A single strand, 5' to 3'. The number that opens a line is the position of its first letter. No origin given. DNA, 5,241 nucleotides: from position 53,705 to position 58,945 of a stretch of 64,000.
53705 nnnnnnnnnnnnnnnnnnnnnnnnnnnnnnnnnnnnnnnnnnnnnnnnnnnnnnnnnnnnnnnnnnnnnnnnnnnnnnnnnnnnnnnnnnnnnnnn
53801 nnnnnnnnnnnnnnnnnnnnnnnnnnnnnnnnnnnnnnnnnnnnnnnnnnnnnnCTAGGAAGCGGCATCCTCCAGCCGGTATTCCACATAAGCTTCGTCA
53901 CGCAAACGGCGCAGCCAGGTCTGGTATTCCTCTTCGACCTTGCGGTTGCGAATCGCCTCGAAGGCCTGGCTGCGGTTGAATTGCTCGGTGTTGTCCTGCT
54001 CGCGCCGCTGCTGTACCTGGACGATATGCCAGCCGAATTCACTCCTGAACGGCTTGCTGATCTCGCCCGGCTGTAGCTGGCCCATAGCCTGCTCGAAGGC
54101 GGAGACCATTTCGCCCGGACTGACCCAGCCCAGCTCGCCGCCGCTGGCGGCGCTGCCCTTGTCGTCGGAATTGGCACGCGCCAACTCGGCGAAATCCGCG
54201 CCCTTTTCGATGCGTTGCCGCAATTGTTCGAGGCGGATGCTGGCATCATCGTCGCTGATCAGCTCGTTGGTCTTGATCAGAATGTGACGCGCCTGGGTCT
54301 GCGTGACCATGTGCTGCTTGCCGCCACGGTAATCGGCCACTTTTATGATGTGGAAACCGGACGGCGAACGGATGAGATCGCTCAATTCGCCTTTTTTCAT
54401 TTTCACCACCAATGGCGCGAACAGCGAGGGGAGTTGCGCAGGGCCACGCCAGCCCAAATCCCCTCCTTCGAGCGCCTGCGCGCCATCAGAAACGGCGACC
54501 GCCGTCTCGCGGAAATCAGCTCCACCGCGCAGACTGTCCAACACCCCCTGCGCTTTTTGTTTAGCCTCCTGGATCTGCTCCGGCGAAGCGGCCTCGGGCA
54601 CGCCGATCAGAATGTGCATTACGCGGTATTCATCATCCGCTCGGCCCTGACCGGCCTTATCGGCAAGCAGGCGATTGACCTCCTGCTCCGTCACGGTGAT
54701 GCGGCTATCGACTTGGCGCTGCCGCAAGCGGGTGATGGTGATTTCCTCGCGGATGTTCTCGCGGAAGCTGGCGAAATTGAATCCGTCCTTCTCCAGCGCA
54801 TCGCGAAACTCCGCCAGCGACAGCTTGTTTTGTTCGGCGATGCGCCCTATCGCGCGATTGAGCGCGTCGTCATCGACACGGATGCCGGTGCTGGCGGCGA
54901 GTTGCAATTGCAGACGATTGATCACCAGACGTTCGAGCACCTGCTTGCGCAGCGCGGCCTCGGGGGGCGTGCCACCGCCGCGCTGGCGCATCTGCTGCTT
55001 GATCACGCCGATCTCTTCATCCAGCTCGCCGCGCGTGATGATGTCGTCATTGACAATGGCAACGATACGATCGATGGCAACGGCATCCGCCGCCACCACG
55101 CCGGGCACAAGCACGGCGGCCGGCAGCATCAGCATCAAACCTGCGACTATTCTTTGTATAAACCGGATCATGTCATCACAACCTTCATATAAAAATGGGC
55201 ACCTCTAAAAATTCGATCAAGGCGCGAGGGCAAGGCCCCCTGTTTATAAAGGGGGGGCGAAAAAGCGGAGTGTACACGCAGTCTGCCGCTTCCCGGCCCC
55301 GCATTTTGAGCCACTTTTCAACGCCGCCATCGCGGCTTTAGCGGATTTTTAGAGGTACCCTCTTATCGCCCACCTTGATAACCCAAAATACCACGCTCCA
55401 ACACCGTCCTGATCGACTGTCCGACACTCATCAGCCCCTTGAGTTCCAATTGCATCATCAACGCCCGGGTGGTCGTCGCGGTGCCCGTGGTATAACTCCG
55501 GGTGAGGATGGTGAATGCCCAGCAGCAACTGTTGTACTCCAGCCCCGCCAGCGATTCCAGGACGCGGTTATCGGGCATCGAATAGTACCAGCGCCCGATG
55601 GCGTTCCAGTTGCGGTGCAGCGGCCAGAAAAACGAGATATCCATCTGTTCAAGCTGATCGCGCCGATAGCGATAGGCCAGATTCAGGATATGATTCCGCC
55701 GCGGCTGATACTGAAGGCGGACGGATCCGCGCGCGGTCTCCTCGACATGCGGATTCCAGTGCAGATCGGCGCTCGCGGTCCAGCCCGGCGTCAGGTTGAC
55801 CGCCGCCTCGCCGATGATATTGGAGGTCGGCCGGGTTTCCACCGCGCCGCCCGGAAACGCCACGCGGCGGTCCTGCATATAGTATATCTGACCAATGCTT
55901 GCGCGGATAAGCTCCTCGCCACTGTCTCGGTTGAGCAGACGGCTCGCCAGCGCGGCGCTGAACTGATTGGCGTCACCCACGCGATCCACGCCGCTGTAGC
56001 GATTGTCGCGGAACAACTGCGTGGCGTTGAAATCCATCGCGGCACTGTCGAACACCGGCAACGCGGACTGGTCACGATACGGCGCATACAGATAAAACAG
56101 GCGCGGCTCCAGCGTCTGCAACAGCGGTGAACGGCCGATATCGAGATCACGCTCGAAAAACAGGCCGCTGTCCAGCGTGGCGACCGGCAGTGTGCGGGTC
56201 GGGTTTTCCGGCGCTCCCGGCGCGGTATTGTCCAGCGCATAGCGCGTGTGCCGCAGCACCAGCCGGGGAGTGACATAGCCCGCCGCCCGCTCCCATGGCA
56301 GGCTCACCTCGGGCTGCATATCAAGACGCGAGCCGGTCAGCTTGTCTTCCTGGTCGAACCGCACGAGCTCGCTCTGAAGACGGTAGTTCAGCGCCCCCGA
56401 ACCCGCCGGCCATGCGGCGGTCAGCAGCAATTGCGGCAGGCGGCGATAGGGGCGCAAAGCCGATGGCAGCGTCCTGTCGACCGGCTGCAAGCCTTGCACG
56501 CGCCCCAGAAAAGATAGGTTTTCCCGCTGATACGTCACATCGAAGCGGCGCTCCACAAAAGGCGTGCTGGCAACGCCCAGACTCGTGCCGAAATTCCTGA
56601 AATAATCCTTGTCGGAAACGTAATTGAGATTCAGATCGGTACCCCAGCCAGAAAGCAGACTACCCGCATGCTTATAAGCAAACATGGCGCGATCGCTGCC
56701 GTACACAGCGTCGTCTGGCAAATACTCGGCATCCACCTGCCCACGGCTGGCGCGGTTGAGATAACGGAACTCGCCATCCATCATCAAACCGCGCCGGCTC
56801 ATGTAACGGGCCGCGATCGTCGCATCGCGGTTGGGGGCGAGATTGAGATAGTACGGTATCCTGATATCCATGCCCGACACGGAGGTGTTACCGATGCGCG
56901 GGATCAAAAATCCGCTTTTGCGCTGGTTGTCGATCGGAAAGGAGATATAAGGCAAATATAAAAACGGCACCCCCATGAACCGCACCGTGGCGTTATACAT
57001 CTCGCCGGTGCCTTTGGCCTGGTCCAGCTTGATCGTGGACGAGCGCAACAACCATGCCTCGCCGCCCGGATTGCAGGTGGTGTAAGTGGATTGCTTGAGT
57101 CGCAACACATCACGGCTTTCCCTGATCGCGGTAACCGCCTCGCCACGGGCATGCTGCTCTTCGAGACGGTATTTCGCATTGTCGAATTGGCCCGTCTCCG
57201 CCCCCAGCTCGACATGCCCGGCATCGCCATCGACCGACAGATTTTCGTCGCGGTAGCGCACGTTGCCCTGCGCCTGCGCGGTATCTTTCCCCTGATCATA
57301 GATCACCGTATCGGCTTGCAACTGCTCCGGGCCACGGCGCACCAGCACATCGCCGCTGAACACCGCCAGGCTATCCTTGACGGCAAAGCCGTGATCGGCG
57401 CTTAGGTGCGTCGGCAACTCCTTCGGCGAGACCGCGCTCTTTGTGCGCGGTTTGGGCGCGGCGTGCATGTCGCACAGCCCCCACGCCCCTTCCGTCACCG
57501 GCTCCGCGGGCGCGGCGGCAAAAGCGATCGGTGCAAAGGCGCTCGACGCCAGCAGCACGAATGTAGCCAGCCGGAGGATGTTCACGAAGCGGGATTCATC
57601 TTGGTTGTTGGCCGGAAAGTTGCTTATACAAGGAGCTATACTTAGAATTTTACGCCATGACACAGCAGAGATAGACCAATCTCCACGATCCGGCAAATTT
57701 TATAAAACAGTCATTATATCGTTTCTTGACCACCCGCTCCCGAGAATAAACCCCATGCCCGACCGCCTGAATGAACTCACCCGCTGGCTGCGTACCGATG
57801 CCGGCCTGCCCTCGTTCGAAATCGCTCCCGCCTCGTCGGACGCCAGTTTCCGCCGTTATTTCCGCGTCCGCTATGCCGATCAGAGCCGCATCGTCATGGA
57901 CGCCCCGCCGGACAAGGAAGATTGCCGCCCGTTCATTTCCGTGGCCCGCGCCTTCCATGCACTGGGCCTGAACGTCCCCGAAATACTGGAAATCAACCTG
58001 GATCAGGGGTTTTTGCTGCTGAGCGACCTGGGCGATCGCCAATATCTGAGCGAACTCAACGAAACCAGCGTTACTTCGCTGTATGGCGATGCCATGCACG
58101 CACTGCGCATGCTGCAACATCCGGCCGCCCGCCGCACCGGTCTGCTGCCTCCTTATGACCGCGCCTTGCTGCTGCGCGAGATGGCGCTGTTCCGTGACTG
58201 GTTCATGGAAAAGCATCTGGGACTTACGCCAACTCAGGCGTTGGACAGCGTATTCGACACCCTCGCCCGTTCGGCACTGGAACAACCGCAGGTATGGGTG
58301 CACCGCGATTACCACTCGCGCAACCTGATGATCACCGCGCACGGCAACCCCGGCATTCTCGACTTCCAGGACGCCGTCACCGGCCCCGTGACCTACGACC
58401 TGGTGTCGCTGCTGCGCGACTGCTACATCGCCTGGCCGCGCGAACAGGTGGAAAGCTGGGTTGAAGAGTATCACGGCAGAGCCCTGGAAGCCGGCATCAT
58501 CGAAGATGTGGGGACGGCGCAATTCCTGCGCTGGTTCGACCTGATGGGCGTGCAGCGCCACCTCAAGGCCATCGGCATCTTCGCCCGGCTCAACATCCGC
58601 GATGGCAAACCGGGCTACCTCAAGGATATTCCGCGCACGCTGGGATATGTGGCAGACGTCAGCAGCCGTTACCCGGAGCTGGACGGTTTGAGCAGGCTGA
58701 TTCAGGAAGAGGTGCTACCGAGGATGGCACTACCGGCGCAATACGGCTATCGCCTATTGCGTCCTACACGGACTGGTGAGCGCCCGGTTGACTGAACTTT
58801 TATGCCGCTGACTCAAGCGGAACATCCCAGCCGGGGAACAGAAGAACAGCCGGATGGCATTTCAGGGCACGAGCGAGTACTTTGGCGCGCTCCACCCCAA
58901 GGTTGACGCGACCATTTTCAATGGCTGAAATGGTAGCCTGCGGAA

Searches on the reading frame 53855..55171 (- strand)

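Call 70: search_protein_families(library=pfam, proteins=[window:53855-55171:-], max_evalue=0.00001)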
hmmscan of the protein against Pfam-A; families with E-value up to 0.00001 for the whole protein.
window:53855-55171:- (438 aa): 6 families
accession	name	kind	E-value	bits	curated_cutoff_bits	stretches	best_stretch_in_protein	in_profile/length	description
PF00639.27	Rotamase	-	1.9e-52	176.7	21.7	2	296-387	1-96/97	PPIC-type PPIASE domain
PF13616.12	Rotamase_3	-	1.9e-51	174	22.5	2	286-389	10-115/116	PPIC-type PPIASE domain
PF09312.16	SurA_N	-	3.7e-43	146.9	30.8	1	33-150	1-118/118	SurA N-terminal domain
PF13624.11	SurA_N_3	-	1e-17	64.9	27.2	1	8-149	8-161/162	SurA-like N-terminal domain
PF13145.12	Rotamase_2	-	1.3e-17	65.1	27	1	312-393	34-112/121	PPIC-type PPIASE domain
PF13623.11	SurA_N_2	-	1.5e-09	38.3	28.5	1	33-113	39-124/145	SurA-like N-terminal domain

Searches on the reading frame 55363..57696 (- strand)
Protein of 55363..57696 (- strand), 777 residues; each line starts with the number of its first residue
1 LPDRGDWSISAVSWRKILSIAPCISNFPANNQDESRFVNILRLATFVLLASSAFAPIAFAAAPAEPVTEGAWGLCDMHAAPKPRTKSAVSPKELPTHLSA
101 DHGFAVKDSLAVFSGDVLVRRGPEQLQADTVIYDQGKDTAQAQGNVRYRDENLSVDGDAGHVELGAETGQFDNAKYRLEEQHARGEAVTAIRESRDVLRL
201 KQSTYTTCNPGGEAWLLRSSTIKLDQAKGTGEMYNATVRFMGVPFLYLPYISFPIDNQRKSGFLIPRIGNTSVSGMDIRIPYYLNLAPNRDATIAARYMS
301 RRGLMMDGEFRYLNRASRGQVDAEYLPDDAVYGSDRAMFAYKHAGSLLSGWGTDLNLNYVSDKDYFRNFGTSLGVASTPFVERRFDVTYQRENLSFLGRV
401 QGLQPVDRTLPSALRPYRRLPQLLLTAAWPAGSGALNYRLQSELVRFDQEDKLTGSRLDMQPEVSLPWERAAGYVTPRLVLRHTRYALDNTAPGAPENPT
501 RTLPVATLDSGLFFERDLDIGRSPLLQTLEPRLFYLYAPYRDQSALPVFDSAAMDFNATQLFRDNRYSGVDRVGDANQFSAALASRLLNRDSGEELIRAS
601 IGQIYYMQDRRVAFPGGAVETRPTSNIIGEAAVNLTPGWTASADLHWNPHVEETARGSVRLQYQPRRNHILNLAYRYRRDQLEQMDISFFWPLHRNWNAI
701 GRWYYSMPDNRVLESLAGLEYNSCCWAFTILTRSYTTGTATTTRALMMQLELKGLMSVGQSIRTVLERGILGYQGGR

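Call 70: search_protein_families(library=pfam, proteins=[window:55363-57696:-], max_evalue=0.00001)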
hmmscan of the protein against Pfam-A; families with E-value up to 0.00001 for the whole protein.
window:55363-57696:- (777 aa): 3 families
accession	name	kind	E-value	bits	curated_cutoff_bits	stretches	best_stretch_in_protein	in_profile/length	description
PF04453.20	LptD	-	2.4e-106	356.7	22.4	1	335-697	2-384/384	LPS transport system D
PF19838.5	LptD_2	-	1.4e-08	34.3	22.5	1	236-325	6-100/464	LptD protein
PF03968.19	LptD_N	-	8.4e-07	29.7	20.4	1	107-229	12-112/113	LptA/(LptD N-terminal domain) LPS transport protein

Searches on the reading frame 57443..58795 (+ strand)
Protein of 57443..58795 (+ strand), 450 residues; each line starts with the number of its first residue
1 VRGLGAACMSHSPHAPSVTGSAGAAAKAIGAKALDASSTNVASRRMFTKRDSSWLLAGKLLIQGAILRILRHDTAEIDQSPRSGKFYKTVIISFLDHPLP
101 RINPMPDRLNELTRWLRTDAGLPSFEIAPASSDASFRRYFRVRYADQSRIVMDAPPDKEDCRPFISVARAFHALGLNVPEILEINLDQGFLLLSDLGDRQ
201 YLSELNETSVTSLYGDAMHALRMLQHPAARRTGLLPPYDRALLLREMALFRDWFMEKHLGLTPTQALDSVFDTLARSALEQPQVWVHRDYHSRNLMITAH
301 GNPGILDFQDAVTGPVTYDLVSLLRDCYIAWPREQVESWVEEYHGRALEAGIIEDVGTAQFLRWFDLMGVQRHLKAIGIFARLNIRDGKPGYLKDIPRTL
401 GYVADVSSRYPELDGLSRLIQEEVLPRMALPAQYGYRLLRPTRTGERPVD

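Call 70: search_protein_families(library=pfam, proteins=[window:57443-58795:+], max_evalue=0.00001)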
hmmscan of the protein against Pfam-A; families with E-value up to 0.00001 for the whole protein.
window:57443-58795:+ (450 aa): 1 family
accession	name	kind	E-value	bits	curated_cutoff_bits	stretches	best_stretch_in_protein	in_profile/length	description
PF01636.29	APH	-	2.4e-33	116.3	23.2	1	127-344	2-230/239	Phosphotransferase enzyme family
